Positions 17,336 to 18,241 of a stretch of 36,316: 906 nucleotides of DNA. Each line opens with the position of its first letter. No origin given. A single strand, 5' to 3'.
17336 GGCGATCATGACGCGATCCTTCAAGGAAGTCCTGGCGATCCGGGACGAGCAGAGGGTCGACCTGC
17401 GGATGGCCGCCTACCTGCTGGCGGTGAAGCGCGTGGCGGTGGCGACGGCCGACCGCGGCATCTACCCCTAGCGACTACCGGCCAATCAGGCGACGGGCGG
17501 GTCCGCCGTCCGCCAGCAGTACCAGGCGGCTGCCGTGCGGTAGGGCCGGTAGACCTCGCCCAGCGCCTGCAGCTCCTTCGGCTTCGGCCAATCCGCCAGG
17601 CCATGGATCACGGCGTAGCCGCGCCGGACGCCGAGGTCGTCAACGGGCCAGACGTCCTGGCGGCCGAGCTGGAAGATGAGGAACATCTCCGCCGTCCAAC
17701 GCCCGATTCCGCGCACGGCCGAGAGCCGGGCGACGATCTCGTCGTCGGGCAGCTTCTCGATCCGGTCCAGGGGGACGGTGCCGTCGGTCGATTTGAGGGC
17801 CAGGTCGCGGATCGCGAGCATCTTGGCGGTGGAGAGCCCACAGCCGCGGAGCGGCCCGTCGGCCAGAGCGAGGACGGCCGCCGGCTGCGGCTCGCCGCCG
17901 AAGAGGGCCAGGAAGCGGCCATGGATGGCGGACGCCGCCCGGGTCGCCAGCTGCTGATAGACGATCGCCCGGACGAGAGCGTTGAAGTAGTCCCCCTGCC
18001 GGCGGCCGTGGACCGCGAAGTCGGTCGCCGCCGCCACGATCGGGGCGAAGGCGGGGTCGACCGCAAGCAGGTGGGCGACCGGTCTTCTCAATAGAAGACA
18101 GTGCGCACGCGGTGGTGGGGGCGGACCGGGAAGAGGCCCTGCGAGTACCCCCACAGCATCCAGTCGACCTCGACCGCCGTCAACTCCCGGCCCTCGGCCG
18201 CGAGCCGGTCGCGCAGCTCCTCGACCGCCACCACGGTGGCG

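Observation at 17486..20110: Leaderless DinB / EVE / DUF2419 (Qng1-like) / AlkA operon: candidate modified-base recognition and excision or salvage module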

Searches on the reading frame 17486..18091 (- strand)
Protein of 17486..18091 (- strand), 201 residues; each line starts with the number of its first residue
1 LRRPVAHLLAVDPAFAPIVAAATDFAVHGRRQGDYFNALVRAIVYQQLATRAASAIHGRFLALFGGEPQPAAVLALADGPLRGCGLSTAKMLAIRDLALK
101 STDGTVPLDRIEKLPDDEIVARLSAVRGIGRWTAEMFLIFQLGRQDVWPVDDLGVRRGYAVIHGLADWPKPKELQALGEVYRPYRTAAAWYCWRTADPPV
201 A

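Call 4: search_protein_families(library=pfam, proteins=[window:17486-18091:-], max_evalue=0.01)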
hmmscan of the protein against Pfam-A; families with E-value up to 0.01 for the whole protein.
window:17486-18091:- (201 aa): 1 family
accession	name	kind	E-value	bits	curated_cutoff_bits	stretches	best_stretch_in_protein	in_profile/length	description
PF00730.31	HhH-GPD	-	6.8e-12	46.1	26.2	1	40-179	1-104/108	HhH-GPD superfamily base excision DNA repair protein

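Call 5: search_protein_families(library=ncbifam, proteins=[window:17486-18091:-], max_evalue=0.01)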
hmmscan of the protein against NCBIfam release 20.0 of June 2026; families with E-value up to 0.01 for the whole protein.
window:17486-18091:- (201 aa): 2 families
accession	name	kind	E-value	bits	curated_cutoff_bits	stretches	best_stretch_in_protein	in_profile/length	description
NF007641.0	PRK10308.1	equivalog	3.5e-06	26.8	229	1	68-196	156-275/285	DNA-3-methyladenine glycosylase 2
NF008132.0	PRK10880.1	equivalog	0.0075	15.4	427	1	120-175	109-162/351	A/G-specific adenine glycosylase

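Call 20: search_solved_structures(query=window:17486-18091:-, show_alignments=3)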
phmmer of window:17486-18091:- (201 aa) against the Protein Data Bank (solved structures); distinct sequences matched with E-value up to 0.001: 10.
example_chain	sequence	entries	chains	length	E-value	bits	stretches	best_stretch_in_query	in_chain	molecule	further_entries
3s6i_A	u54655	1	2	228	2.2e-36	128.7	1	7-196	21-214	DNA-3-methyladenine glycosylase 1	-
2h56_A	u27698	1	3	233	2.4e-29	105.7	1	34-196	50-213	DNA-3-methyladenine glycosidase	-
2yg8_A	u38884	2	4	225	5.9e-29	104.4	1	5-195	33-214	DNA-3-methyladenine glycosidase II, putative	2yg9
4hsb_A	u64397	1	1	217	5.9e-26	94.6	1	3-195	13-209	Probable DNA-3-methyladenine glycosylase 2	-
4b21_A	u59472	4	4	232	7.4e-26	94.3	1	3-195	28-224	PROBABLE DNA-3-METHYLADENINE GLYCOSYLASE 2 | MAG2, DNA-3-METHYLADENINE GLYCOSYLASE 2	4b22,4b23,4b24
2jhj_A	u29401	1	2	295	8.3e-13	51.7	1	34-162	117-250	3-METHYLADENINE DNA-GLYCOSYLASE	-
2jhn_A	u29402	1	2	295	8.4e-13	51.6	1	34-162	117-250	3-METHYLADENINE DNA-GLYCOSYLASE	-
1diz_A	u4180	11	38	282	1.1e-05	28.5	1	36-195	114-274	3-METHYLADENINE DNA GLYCOSYLASE II | DNA-3-methyladenine glycosylase II | DNA-3-methyladenine glycosylase 2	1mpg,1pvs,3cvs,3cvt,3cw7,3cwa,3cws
3oh6_A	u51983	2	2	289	1.1e-05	28.4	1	36-195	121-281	DNA-3-methyladenine glycosylase 2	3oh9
3ogd_A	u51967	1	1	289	1.3e-05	28.2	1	39-195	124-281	DNA-3-methyladenine glycosylase 2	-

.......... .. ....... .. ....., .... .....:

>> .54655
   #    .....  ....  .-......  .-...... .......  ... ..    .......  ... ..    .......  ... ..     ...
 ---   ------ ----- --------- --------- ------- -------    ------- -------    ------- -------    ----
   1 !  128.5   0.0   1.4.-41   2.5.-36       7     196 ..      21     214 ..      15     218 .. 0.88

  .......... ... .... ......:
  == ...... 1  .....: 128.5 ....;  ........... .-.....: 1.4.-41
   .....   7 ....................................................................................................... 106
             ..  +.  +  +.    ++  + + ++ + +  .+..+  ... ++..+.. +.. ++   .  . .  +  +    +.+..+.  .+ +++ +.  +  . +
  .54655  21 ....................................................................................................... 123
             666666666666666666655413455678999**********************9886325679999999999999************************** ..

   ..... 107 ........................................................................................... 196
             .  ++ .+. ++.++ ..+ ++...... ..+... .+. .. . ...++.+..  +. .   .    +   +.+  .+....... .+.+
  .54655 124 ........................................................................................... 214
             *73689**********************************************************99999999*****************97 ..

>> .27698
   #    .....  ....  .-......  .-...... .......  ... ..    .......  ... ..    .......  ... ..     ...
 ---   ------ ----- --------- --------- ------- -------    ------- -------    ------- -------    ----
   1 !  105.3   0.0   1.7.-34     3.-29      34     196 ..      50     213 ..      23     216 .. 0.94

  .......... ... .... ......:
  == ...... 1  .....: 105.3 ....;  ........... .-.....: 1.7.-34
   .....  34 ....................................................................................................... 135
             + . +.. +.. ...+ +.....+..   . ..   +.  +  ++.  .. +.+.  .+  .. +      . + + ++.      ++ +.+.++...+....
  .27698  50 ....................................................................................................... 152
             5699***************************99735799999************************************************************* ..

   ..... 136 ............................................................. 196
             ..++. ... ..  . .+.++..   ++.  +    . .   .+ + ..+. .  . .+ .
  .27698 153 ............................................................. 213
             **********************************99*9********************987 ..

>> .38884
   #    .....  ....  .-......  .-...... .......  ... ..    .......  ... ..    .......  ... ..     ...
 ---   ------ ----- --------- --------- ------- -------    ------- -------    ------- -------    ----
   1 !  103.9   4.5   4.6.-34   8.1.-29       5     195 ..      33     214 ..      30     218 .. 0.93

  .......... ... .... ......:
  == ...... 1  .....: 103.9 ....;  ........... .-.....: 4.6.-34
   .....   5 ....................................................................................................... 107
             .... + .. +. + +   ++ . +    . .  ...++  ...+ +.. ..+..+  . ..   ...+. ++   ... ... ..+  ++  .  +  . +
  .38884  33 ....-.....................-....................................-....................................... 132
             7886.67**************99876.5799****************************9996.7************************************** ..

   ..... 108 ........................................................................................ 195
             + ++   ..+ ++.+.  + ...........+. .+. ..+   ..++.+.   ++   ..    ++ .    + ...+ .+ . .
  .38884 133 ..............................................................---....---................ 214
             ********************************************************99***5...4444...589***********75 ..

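Call 31: search_protein_families(library=padloc, proteins=[window:17486-18091:-], max_evalue=0.01)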
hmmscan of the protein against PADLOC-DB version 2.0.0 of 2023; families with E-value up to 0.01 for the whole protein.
window:17486-18091:- (201 aa): 0 families

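Call 53: find_homologous_proteins(query=window:17486-18091:-, max_evalue=1e-10)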
Query window:17486-18091:- (201 aa): 7993 proteins with E <= 1e-10 among 8000 candidates; the best 120 are listed.
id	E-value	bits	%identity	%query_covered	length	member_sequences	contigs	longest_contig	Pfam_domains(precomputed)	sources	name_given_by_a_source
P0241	2.0e-124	431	97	98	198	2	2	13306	PF00730.32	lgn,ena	-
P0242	1.9e-117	408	91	100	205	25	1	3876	PF00730.32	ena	-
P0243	1.7e-115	402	90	98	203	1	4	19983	PF00730.32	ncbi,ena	ncbi:MAG TPA: DNA-3-methyladenine glycosylase 2 family protein [Candidatus Dormibacteraeota bacteriu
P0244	1.7e-115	402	90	98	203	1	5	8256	PF00730.32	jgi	jgi:DNA-3-methyladenine glycosylase II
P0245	5.3e-115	400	89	98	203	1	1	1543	PF00730.32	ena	-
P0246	7.3e-115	400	90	98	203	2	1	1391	PF00730.32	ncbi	-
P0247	2.4e-114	398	89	98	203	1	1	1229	PF00730.32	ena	-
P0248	4.1e-114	397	89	98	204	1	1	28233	PF00730.32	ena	-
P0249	2.1e-113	395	88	98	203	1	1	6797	PF00730.32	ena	-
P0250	1.1e-112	393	88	98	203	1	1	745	PF00730.32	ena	-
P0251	2.0e-112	392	88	98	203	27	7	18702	PF00730.32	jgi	jgi:DNA-3-methyladenine glycosylase II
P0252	1.0e-111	389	88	98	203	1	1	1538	PF00730.32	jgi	jgi:DNA-3-methyladenine glycosylase II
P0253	1.3e-111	389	90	98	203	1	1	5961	PF00730.32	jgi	jgi:DNA-3-methyladenine glycosylase II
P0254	1.4e-111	389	88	98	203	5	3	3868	PF00730.32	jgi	jgi:DNA-3-methyladenine glycosylase II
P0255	2.9e-111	388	87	98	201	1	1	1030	PF00730.32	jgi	jgi:DNA-3-methyladenine glycosylase II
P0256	3.0e-111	388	87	98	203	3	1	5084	PF00730.32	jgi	jgi:DNA-3-methyladenine glycosylase II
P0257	3.0e-111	388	89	98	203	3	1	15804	PF00730.32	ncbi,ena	-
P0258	3.3e-111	388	88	98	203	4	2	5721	PF00730.32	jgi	jgi:DNA-3-methyladenine glycosylase II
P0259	5.1e-111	387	87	98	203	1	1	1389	PF00730.32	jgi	jgi:DNA-3-methyladenine glycosylase II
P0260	8.0e-111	387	87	98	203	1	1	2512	PF00730.32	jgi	jgi:DNA-3-methyladenine glycosylase II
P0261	9.7e-111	386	87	98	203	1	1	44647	PF00730.32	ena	-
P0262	1.2e-110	386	87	98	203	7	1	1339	PF00730.32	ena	-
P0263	1.3e-110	386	86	98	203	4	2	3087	PF00730.32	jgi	jgi:DNA-3-methyladenine glycosylase II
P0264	2.0e-110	385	88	98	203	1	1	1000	PF00730.32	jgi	jgi:DNA-3-methyladenine glycosylase II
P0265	2.0e-110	385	86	98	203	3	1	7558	PF00730.32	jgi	jgi:DNA-3-methyladenine glycosylase II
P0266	6.7e-110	383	86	98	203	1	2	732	PF00730.32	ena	-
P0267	7.3e-110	383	88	98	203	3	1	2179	PF00730.32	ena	-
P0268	9.9e-110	383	87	98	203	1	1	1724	PF00730.32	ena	-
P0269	1.3e-109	383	87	98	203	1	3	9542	PF00730.32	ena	-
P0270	1.0e-108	380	86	98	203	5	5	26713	PF00730.32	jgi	jgi:DNA-3-methyladenine glycosylase II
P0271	1.3e-108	379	85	99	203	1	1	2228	PF00730.32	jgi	jgi:DNA-3-methyladenine glycosylase II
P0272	1.4e-108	379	86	98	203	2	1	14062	PF00730.32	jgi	jgi:DNA-3-methyladenine glycosylase II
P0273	2.7e-107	375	85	98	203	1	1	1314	PF00730.32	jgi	jgi:DNA-3-methyladenine glycosylase II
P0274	6.3e-107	374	85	98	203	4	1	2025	PF00730.32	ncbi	-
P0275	1.2e-106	373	85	98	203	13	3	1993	PF00730.32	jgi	jgi:DNA-3-methyladenine glycosylase II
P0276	4.0e-106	371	84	98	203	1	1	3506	PF00730.32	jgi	jgi:DNA-3-methyladenine glycosylase II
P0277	1.2e-104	366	82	98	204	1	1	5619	PF00730.32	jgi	jgi:DNA-3-methyladenine glycosylase II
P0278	1.4e-104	366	83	98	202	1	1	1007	PF00730.32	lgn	-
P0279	1.7e-104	366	82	98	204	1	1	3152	PF00730.32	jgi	jgi:DNA-3-methyladenine glycosylase II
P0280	8.9e-104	363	82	98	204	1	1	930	PF00730.32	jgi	jgi:DNA-3-methyladenine glycosylase II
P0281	1.1e-103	363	84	98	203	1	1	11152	PF00730.32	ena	-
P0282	1.4e-103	363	82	98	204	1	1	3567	PF00730.32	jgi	jgi:DNA-3-methyladenine glycosylase II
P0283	2.3e-102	359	83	96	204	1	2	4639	PF00730.32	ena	-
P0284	8.6e-101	354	80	98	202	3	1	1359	PF00730.32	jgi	jgi:3-methyladenine DNA glycosylase/8-oxoguanine DNA glycosylase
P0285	1.6e-100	353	81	98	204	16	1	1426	PF00730.32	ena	-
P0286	2.2e-97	343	79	98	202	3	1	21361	PF00730.32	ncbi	ncbi:MAG: DNA-3-methyladenine glycosylase [Candidatus Dormibacteraceae bacterium]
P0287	5.3e-96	338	76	98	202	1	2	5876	PF00730.32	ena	-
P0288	3.8e-94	332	76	98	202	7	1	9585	PF00730.32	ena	-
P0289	7.3e-94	331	75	96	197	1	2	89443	PF00730.32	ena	-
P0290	3.2e-92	326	75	98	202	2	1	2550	PF00730.32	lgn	-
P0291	4.5e-91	322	72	98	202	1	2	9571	PF00730.32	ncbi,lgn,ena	-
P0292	9.2e-90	318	78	98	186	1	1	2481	PF00730.32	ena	-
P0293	1.6e-89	317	74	96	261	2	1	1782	PF00730.32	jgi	jgi:DNA-3-methyladenine glycosylase II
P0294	2.7e-87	310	76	96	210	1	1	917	PF00730.32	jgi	jgi:DNA-3-methyladenine glycosylase II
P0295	3.2e-84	300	74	91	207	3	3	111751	PF00730.32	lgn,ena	-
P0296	3.4e-84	300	74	91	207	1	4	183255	PF00730.32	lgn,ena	-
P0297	7.1e-81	289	71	96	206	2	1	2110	PF00730.32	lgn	-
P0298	7.8e-80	285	71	96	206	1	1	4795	PF00730.32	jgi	jgi:DNA-3-methyladenine glycosylase II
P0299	1.4e-79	284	68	96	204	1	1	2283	PF00730.32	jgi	jgi:DNA-3-methyladenine glycosylase II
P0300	2.1e-79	284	69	98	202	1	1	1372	PF00730.32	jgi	-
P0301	7.6e-79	282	73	89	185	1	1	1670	PF00730.32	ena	-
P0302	1.2e-77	278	66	96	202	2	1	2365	PF00730.32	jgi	jgi:DNA-3-methyladenine glycosylase II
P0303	1.8e-77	278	69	96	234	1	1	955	PF00730.32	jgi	jgi:DNA-3-methyladenine glycosylase II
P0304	4.6e-77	276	68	96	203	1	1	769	PF00730.32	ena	-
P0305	7.0e-77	276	68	96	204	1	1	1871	PF00730.32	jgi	-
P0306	1.1e-76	275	68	96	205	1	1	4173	PF00730.32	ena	-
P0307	1.7e-76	274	67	96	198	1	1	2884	PF00730.32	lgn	-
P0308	1.9e-76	274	67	97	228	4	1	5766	PF00730.32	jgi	jgi:DNA-3-methyladenine glycosylase II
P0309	3.1e-76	274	66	97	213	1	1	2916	PF00730.32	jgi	jgi:DNA-3-methyladenine glycosylase II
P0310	3.8e-76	273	73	83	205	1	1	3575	PF00730.32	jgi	jgi:DNA-3-methyladenine glycosylase II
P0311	5.7e-76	273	68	96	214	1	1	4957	PF00730.32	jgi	jgi:DNA-3-methyladenine glycosylase II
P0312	5.8e-76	273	67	96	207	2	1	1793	PF00730.32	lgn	-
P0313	1.7e-75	271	67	96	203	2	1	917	PF00730.32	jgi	jgi:DNA-3-methyladenine glycosylase II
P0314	1.9e-75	271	65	97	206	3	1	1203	PF00730.32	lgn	-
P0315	2.1e-75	271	64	97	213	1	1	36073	PF00730.32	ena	-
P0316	3.1e-75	270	66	98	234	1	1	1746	PF00730.32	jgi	jgi:DNA-3-methyladenine glycosylase II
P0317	4.9e-75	270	65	97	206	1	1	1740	PF00730.32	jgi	jgi:DNA-3-methyladenine glycosylase II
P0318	8.4e-75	269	67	96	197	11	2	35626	PF00730.32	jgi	jgi:3-methyladenine DNA glycosylase/8-oxoguanine DNA glycosylase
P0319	1.4e-74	268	65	97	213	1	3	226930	PF00730.32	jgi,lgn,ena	-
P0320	1.5e-74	268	64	96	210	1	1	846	PF00730.32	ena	-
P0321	2.3e-74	267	66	95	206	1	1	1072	PF00730.32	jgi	jgi:DNA-3-methyladenine glycosylase II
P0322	2.7e-74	267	67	96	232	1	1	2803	PF00730.32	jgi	jgi:3-methyladenine DNA glycosylase/8-oxoguanine DNA glycosylase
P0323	3.1e-74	267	64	96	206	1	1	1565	PF00730.32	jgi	jgi:DNA-3-methyladenine glycosylase II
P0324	8.4e-74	266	66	96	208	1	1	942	PF00730.32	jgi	jgi:DNA-3-methyladenine glycosylase II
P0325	1.1e-73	265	66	98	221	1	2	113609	PF00730.32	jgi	jgi:DNA-3-methyladenine glycosylase II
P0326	1.6e-73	265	69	82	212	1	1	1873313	PF00730.32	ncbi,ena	-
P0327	1.6e-73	265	66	95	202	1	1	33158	PF00730.32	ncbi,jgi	ncbi:MAG TPA: DNA-3-methyladenine glycosylase 2 family protein [Chloroflexota bacterium]|jgi:3-methy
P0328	2.0e-73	264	64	97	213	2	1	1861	PF00730.32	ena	-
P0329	2.9e-73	264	62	97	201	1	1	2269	PF00730.32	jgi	jgi:DNA-3-methyladenine glycosylase II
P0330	3.2e-73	264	68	82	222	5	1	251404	PF00730.32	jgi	-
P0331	3.4e-73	264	67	96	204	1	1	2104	PF00730.32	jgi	jgi:DNA-3-methyladenine glycosylase II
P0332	4.5e-73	263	64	98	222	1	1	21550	PF00730.32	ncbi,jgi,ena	-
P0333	5.1e-73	263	65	95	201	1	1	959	PF00730.32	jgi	jgi:3-methyladenine DNA glycosylase/8-oxoguanine DNA glycosylase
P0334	5.3e-73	263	63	96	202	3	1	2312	PF00730.32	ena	-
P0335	5.3e-73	263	63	97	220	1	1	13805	PF00730.32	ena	-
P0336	5.8e-73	263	65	98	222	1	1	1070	PF00730.32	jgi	jgi:DNA-3-methyladenine glycosylase II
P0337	8.3e-73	262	63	98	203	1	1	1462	PF00730.32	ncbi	-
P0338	1.0e-72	262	65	98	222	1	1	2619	PF00730.32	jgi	jgi:DNA-3-methyladenine glycosylase II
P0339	1.0e-72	262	66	93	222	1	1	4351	PF00730.32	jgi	jgi:DNA-3-methyladenine glycosylase II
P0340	1.2e-72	262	64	97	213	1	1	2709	PF00730.32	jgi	jgi:DNA-3-methyladenine glycosylase II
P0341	1.2e-72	262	65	95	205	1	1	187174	PF00730.32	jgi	jgi:DNA-3-methyladenine glycosylase II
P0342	1.2e-72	262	65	95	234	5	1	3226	PF00730.32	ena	-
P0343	1.2e-72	262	63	97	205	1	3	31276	PF00730.32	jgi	-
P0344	1.3e-72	262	73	82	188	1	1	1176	PF00730.32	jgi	jgi:3-methyladenine DNA glycosylase/8-oxoguanine DNA glycosylase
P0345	1.3e-72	262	64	97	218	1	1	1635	PF00730.32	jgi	jgi:DNA-3-methyladenine glycosylase II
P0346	1.6e-72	261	66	93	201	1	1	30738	PF00730.32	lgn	-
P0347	1.6e-72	261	66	96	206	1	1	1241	PF00730.32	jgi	jgi:3-methyladenine DNA glycosylase/8-oxoguanine DNA glycosylase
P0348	1.6e-72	261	66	96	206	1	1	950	PF00730.32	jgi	jgi:DNA-3-methyladenine glycosylase II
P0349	1.7e-72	261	64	98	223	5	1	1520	PF00730.32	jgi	jgi:DNA-3-methyladenine glycosylase II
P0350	2.1e-72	261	62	97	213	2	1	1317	PF00730.32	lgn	-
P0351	2.1e-72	261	62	96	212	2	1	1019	PF00730.32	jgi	jgi:DNA-3-methyladenine glycosylase II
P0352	2.2e-72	261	66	95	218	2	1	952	PF00730.32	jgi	jgi:3-methyladenine DNA glycosylase/8-oxoguanine DNA glycosylase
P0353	2.4e-72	261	66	96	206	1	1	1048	PF00730.32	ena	-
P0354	2.5e-72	261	64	97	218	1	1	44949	PF00730.32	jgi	jgi:3-methyladenine DNA glycosylase/8-oxoguanine DNA glycosylase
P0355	2.6e-72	261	62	97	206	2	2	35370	PF00730.32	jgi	-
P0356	2.9e-72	261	67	93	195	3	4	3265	PF00730.32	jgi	jgi:DNA-3-methyladenine glycosylase II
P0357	3.2e-72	260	66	94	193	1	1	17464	PF00730.32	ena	-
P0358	3.3e-72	260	63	96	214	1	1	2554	PF00730.32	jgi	jgi:DNA-3-methyladenine glycosylase II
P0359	3.8e-72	260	64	98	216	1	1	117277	PF00730.32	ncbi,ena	-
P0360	4.7e-72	260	67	96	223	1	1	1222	PF00730.32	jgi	-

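Call 54: find_encoding_contigs(protein=P0296, flank=5000, max_places=1)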
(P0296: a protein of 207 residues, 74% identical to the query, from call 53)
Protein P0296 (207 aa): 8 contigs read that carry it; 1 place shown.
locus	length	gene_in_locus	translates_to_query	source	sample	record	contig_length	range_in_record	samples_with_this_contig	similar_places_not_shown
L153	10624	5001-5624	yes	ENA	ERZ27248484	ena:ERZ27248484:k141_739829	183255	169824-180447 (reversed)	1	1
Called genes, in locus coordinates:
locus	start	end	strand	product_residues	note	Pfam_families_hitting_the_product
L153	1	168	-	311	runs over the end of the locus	PF00005:ABC_tran, PF13304:AAA_21 (weak)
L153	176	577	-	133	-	-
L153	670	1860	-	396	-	PF01702:TGT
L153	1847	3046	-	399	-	PF07690:MFS_1, PF12832:MFS_1_like, PF07690:MFS_1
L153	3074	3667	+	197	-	PF01878:EVE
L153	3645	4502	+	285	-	PF10343:Q_salvage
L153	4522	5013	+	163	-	-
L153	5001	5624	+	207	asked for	PF00730:HhH-GPD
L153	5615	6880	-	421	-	PF02812:ELFV_dehydrog_N, PF00208:ELFV_dehydrog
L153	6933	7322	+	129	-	PF02310:B12-binding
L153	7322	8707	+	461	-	PF00501:AMP-binding, PF14535:AMP-binding_C_2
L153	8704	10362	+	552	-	PF01642:MM_CoA_mutase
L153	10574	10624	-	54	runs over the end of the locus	-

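Call 55: find_encoding_contigs(protein=P0326, flank=5000, max_places=1)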
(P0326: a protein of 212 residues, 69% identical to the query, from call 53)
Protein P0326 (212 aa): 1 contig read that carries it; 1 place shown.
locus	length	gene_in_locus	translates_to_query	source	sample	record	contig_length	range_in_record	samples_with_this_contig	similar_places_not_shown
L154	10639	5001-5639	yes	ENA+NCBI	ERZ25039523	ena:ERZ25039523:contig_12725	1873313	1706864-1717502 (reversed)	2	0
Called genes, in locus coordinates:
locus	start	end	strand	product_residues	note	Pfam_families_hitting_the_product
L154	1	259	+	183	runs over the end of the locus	PF08534:Redoxin (weak), PF00578:AhpC-TSA, PF13098:Thioredoxin_2 (weak), PF00085:Thioredoxin (weak)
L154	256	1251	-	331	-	PF00226:DnaJ, PF01556:DnaJ_C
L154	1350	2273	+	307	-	-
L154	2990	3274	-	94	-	-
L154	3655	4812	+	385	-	PF09369:MZB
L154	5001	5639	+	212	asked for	PF00730:HhH-GPD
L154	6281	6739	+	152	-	PF04542:Sigma70_r2, PF08281:Sigma70_r4_2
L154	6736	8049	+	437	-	-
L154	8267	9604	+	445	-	-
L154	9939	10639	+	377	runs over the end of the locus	PF13482:RNase_H_2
